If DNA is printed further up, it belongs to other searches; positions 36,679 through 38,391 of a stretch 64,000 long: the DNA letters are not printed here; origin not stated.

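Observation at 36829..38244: Orphan PafA/Dop-family (Pup ligase/deamidase) gene flanked by tRNA genes, with no Pup or proteasome genes visible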

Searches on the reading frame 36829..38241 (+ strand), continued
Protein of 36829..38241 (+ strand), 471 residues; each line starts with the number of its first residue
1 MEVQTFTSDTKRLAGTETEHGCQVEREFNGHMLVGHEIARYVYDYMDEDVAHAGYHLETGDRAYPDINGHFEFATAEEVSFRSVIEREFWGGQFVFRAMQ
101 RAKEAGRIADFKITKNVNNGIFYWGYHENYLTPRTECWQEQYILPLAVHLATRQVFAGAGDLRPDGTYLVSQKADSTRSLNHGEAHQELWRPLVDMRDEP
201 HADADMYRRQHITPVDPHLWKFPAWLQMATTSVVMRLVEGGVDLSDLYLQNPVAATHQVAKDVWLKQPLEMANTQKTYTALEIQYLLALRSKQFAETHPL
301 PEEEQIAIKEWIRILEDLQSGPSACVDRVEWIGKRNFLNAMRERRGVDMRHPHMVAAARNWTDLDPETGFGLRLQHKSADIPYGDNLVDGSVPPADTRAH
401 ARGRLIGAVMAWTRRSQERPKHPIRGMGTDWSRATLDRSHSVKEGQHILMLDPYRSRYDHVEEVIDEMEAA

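Call 85: find_homologous_proteins(query=P0125, max_evalue=1e-30)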
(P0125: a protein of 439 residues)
Query P0125 (439 aa): 340 proteins with E <= 1e-30 among 8000 candidates; the best 120 are listed.
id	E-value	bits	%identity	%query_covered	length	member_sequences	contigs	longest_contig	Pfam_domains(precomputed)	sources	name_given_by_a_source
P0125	3.6e-298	1006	100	100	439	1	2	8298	PF03136.21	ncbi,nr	ncbi:proteasome accessory factor PafA2 family protein [Candidatus Saccharibacteria bacterium]|nr:pro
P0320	8.5e-157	540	57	99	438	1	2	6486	PF03136.21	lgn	-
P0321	4.1e-154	532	59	97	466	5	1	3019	PF03136.21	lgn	-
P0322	2.5e-153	529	56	99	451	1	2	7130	PF03136.21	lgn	-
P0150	6.5e-108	379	44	97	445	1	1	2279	PF03136.21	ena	-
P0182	2.5e-99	351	42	97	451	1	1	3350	PF03136.21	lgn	-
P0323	4.0e-83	298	40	97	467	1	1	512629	PF03136.21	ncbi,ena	-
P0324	6.6e-83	297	39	97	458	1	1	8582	PF03136.21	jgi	jgi:proteasome accessory factor A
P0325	6.7e-82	294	40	98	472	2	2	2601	PF03136.21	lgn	-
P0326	2.5e-80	288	40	98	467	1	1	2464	PF03136.21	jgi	jgi:hypothetical protein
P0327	2.6e-77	279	39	97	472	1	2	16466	PF03136.21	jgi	jgi:proteasome accessory factor A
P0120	7.7e-77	277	38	97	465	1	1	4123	PF03136.21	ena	-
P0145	7.7e-77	277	37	94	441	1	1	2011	PF03136.21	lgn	-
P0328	2.1e-76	276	39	90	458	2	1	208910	PF03136.21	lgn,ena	-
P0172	2.3e-76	275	37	97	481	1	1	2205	PF03136.21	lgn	-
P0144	1.2e-74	270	38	89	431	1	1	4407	PF03136.21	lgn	-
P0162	2.3e-74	269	37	98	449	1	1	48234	PF03136.21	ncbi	-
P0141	5.1e-73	264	37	97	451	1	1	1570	PF03136.21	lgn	-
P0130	3.3e-72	262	37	98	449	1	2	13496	PF03136.21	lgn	-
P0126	1.9e-70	256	37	94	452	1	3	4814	PF03136.21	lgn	-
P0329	2.2e-69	252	36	98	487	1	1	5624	PF03136.21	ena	-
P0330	3.8e-68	248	35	97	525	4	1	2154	PF03136.21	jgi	jgi:hypothetical protein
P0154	4.4e-68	248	36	97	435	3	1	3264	PF03136.21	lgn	-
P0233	2.5e-67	246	36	96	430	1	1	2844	PF03136.21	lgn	-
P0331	2.9e-66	242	36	98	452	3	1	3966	PF03136.21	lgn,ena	-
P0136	3.0e-66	242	36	94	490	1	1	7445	PF03136.21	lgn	-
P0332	1.5e-65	240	37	92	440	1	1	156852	PF03136.21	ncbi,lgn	-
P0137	3.0e-65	239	39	82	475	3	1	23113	PF03136.21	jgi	jgi:hypothetical protein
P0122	3.9e-65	238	35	89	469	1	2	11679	PF03136.21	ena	-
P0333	1.6e-64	236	37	97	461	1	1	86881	PF03136.21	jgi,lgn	jgi:proteasome accessory factor A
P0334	9.4e-64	234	34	97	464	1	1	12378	PF03136.21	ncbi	-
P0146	1.6e-63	233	37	85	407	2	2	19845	PF03136.21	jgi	jgi:proteasome accessory factor A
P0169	1.1e-62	230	36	99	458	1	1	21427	PF03136.21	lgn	-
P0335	5.2e-61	225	38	88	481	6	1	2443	PF03136.21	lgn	-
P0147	6.8e-59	218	35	91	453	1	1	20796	PF03136.21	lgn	-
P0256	1.5e-58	217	36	91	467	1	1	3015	PF03136.21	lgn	-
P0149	1.1e-57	214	34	91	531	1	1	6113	PF03136.21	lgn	-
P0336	3.6e-55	206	32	90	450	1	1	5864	PF03136.21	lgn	-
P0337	3.8e-54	202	37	91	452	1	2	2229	PF03136.21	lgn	-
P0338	1.2e-53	201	33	97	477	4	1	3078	PF03136.21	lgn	-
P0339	6.7e-53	198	30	92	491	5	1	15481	PF03136.21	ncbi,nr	ncbi:MAG: proteasome accessory factor PafA2 [Nitrospirae bacterium]|nr:proteasome accessory factor P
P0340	9.9e-53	198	34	95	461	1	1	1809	PF03136.21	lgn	-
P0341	1.6e-52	197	35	90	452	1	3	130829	PF03136.21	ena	-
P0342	1.1e-51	194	32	84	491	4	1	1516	PF03136.21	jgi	-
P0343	1.1e-51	194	30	92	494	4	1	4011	PF03136.21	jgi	-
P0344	1.4e-51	194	32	91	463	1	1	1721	PF03136.21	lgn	-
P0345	1.6e-51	194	32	91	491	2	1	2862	PF03136.21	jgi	jgi:proteasome accessory factor A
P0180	1.6e-51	194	32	91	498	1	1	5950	PF03136.21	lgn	-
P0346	3.9e-51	192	32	84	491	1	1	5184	PF03136.21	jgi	-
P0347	4.0e-51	192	34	91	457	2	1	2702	PF03136.21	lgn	-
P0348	4.2e-51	192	31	98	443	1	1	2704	PF03136.21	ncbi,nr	ncbi:MAG: Pup--protein ligase, partial [Nitrospirae bacterium]|nr:Pup--protein ligase [Nitrospirota 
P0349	4.7e-51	192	33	91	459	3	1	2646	PF03136.21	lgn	-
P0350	4.8e-51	192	33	97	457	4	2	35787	PF03136.21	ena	-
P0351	5.0e-51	192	30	92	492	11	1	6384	PF03136.21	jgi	jgi:proteasome accessory factor A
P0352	5.7e-51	192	31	98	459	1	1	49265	PF03136.21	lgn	-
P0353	7.9e-51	191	30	91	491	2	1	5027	PF03136.21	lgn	-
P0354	1.5e-50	190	30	91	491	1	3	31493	PF03136.21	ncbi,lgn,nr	ncbi:MAG: proteasome accessory factor PafA2 [Nitrospirae bacterium]|nr:proteasome accessory factor P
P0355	1.6e-50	190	31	98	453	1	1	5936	PF03136.21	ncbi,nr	ncbi:MAG: Pup--protein ligase [Nitrospirae bacterium]|nr:Pup--protein ligase [Nitrospirota bacterium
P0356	2.4e-50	190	30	97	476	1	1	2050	PF03136.21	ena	-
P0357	6.0e-50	188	31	89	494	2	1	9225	PF03136.21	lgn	-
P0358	6.0e-50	188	32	98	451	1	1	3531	PF03136.21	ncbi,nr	ncbi:MAG: Pup--protein ligase [Actinobacteria bacterium QS_5_72_10]|nr:MAG: Pup--protein ligase [Act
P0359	7.4e-50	188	32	90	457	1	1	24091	PF03136.21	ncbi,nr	ncbi:MAG: proteasome accessory factor PafA2 family protein [Propionibacteriaceae bacterium]|nr:prote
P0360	8.5e-50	188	31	98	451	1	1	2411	PF03136.21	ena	-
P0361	9.3e-50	188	34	91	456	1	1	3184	PF03136.21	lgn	-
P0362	9.5e-50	188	29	92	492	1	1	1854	PF03136.21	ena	-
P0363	9.7e-50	188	30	85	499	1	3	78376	PF03136.21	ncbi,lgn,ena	-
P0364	1.2e-49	187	31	98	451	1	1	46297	PF03136.21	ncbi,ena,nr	ncbi:MAG: Pup--protein ligase [Actinobacteria bacterium QS_8_72_14]|nr:MAG: Pup--protein ligase [Act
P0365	1.4e-49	187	30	92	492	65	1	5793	PF03136.21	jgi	jgi:proteasome accessory factor A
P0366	1.7e-49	187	31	98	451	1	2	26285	PF03136.21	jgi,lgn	jgi:proteasome accessory factor A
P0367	1.7e-49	187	31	98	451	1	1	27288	PF03136.21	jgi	jgi:proteasome accessory factor A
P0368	1.8e-49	187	30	92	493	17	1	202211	PF03136.21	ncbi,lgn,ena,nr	ncbi:MAG TPA: depupylase/deamidase Dop [Nitrospiria bacterium]|nr:depupylase/deamidase Dop [Nitrospi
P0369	2.1e-49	187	32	82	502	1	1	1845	PF03136.21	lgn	-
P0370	2.3e-49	186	31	85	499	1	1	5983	PF03136.21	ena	-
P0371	2.9e-49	186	30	84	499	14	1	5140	PF03136.21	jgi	jgi:proteasome accessory factor PafA2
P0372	3.8e-49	186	33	84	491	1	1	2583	PF03136.21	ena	-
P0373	4.1e-49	186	31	85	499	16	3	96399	PF03136.21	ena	-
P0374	4.2e-49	186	29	91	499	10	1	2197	PF03136.21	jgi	jgi:proteasome accessory factor PafA2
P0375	4.3e-49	186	31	98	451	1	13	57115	PF03136.21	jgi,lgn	jgi:proteasome accessory factor A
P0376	4.4e-49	186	31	98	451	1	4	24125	PF03136.21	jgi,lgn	jgi:proteasome accessory factor A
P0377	4.5e-49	185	29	91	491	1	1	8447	PF03136.21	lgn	-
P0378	4.9e-49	185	32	91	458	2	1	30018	PF03136.21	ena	-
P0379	8.6e-49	185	31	84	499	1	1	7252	PF03136.21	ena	-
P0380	8.8e-49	185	30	92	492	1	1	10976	PF03136.21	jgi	jgi:proteasome accessory factor A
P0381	9.1e-49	184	31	84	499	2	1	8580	PF03136.21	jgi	jgi:proteasome accessory factor A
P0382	1.8e-48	183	32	97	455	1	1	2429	PF03136.21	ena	-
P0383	2.0e-48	183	31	84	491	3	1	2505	PF03136.21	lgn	-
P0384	2.4e-48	183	31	91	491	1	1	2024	PF03136.21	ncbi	-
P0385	2.9e-48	183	34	84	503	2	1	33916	PF03136.21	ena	-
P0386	3.4e-48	183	30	85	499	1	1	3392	PF03136.21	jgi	jgi:proteasome accessory factor A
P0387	3.6e-48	183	31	98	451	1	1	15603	PF03136.21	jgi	jgi:proteasome accessory factor A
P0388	3.7e-48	182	31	91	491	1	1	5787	PF03136.21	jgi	jgi:proteasome accessory factor A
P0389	5.1e-48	182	35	85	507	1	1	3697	PF03136.21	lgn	-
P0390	5.2e-48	182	30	92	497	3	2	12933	PF03136.21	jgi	jgi:proteasome accessory factor A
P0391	5.3e-48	182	33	89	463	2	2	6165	PF03136.21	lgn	-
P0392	6.2e-48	182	31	90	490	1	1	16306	PF03136.21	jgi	jgi:proteasome accessory factor A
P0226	6.4e-48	182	33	97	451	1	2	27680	PF03136.21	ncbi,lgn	-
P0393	7.3e-48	182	32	88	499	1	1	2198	PF03136.21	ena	-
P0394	8.6e-48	181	32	90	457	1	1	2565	PF03136.21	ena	-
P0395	1.0e-47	181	29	92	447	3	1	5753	PF03136.21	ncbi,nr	ncbi:MAG TPA: depupylase/deamidase Dop, partial [Nitrospiria bacterium]|nr:depupylase/deamidase Dop 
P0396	1.1e-47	181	30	94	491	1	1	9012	PF03136.21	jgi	-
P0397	1.1e-47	181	32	83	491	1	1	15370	PF03136.21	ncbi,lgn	-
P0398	1.4e-47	181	32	87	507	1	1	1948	PF03136.21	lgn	-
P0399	1.6e-47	180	30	92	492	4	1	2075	PF03136.21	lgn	-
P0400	2.5e-47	180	33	90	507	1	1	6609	PF03136.21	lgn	-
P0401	3.0e-47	179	29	91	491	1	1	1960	PF03136.21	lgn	-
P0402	3.5e-47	179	32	91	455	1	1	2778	PF03136.21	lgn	-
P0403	3.6e-47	179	30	91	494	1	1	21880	PF03136.21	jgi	jgi:proteasome accessory factor A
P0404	3.9e-47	179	28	91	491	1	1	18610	PF03136.21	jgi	-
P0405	4.4e-47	179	28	91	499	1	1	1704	PF03136.21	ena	-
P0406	5.0e-47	179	32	84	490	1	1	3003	PF03136.21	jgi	-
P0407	5.4e-47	179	30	98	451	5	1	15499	PF03136.21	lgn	-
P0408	6.1e-47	178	29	92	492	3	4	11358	PF03136.21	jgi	jgi:proteasome accessory factor A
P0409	6.5e-47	178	29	94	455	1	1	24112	PF03136.21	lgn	-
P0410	7.0e-47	178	29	92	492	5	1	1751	PF03136.21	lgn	-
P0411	8.0e-47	178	30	89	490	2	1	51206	PF03136.21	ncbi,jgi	-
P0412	8.9e-47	178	33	90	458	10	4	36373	PF03136.21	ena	-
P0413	1.1e-46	178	32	91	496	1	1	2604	PF03136.21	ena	-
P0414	1.3e-46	177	31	85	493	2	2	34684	PF03136.21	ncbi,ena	-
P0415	1.4e-46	177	28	91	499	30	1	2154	PF03136.21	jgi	jgi:proteasome accessory factor PafA2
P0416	1.6e-46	177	30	91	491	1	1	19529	PF03136.21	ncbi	-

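Call 86: search_protein_families(library=padloc, proteins=[window:36829-38241:+], max_evalue=0.01)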
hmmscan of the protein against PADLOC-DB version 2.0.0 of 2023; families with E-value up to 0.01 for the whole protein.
window:36829-38241:+ (471 aa): 0 families

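Call 87: find_encoding_contigs(protein=P0323, flank=10000, max_places=2)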
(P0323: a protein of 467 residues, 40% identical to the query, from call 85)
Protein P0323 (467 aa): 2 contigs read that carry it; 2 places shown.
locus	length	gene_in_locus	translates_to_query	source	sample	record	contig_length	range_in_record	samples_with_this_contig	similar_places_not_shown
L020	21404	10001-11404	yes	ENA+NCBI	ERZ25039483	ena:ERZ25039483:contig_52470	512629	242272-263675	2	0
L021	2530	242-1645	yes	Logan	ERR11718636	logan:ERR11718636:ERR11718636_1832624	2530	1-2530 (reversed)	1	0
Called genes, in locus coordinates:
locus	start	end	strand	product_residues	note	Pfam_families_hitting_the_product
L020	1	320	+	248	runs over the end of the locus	PF16912:Glu_dehyd_C (weak), PF00107:ADH_zinc_N, PF13602:ADH_zinc_N_2 (weak)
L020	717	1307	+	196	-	-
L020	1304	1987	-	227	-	-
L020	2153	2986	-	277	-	PF00248:Aldo_ket_red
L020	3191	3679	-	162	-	PF03848:TehB, PF13489:Methyltransf_23, PF13847:Methyltransf_31 (weak), PF08241:Methyltransf_11, PF08242:Methyltransf_12, PF13649:Methyltransf_25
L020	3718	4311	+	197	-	PF01966:HD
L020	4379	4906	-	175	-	PF13563:2_5_RNA_ligase2 (weak)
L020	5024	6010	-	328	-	PF02615:Ldh_2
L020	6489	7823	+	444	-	-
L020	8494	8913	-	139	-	PF00293:NUDIX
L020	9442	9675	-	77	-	-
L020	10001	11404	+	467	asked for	PF03136:Pup_ligase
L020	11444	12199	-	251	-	PF01145:Band_7, PF13421:Band_7_1 (weak)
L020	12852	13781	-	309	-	PF01544:CorA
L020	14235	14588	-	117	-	PF01725:Ham1p_like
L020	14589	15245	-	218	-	PF01966:HD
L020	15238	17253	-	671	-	PF22745:Nlig-Ia, PF01653:DNA_ligase_aden, PF03120:OB_DNA_ligase, PF03119:DNA_ligase_ZBD, PF14520:HHH_5 (faint), PF12826:HHH_2, PF00533:BRCT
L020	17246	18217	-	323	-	-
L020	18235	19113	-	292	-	PF01435:Peptidase_M48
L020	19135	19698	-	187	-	PF04011:LemA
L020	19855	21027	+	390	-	PF00768:Peptidase_S11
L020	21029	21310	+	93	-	-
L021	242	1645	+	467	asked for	PF03136:Pup_ligase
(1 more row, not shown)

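Call 88: find_encoding_contigs(protein=P0328, flank=10000, max_places=2)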
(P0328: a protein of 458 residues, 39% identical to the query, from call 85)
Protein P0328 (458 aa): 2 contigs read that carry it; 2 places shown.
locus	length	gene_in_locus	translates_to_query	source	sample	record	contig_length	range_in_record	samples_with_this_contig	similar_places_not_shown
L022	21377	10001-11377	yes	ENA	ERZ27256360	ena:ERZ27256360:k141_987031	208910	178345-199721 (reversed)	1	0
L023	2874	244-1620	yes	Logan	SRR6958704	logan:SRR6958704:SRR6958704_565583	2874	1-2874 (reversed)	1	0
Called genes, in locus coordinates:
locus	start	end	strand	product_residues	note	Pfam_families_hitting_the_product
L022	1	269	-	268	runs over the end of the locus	PF01026:TatD_DNase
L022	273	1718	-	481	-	PF00133:tRNA-synt_1, PF01406:tRNA-synt_1e (faint), PF09334:tRNA-synt_1g, PF00133:tRNA-synt_1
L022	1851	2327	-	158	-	PF00293:NUDIX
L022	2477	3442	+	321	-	PF00215:OMPdecase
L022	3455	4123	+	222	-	PF00156:Pribosyltran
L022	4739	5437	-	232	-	-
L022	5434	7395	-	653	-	PF01935:DUF87, PF10412:TrwB_AAD_bind (faint)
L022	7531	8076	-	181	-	PF01872:RibD_C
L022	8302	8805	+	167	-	-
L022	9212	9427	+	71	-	-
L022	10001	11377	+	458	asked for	PF03136:Pup_ligase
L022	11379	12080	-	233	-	PF01988:VIT1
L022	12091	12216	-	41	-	-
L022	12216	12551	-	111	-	PF01906:YbjQ_1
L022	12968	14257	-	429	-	PF01204:Trehalase, PF22422:MGH1-like_GH, PF01204:Trehalase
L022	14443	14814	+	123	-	PF03779:SPW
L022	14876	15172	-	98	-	-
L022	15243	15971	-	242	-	PF01738:DLH, PF00326:Peptidase_S9 (faint), PF08840:BAAT_C (faint)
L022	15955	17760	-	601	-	PF07690:MFS_1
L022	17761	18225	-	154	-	PF22381:Staph_reg_Sar_Rot (weak), PF01047:MarR, PF12802:MarR_2, PF13463:HTH_27 (weak), PF03551:PadR (weak)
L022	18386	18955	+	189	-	-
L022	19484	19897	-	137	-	-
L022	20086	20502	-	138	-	PF12802:MarR_2, PF01047:MarR (weak), PF13412:HTH_24 (weak), PF13601:HTH_34 (weak)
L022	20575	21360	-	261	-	PF00398:RrnaAD, PF13649:Methyltransf_25 (faint)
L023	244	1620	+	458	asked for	PF03136:Pup_ligase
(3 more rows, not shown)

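Call 89: find_encoding_contigs(protein=P0332, flank=10000, max_places=2)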
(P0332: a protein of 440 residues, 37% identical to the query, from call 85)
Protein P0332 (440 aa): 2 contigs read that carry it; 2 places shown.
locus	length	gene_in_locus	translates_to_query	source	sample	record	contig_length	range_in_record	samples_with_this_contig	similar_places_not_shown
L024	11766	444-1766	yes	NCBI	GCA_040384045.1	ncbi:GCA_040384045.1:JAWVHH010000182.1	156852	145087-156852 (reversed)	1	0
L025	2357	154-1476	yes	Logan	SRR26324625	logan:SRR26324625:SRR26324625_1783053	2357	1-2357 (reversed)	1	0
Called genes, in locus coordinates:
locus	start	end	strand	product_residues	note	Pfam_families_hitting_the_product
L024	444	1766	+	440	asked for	PF03136:Pup_ligase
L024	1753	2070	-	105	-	PF03819:MazG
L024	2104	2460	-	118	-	-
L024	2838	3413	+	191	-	PF00485:PRK (faint), PF13238:AAA_18 (weak), PF13671:AAA_33 (weak)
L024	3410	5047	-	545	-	PF01565:FAD_binding_4, PF02913:FAD-oxidase_C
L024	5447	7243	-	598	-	PF00496:SBP_bac_5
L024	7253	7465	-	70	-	PF03840:SecG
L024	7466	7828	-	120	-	PF04020:Phage_holin_4_2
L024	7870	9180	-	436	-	PF05195:AMP_N, PF00557:Peptidase_M24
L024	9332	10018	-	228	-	PF00657:Lipase_GDSL, PF13472:Lipase_GDSL_2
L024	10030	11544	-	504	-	PF01541:GIY-YIG (weak), PF27096:UvrC_M, PF02151:UVR (weak), PF08459:UvrC_RNaseH_dom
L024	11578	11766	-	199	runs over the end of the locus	-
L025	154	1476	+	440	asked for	PF03136:Pup_ligase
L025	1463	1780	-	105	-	PF03819:MazG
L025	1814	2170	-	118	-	-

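Call 93: find_related_loci(query=A2, collection=viral_contigs, flank=5000)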
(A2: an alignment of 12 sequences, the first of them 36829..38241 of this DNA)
Query A2 (471 aa) in viral_contigs; peptide patterns used: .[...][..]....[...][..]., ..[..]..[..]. (x = any residue, [..] = any of these).
31 stretches matched a pattern, but none encodes a relative of the query by tblastn (E <= 1e-3).
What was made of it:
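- The clade is absent from viral contigs (call 93). No viral-contig relatives exist (call 93).
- Tried and rejected: The viral-contig scan was negative (call 93).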
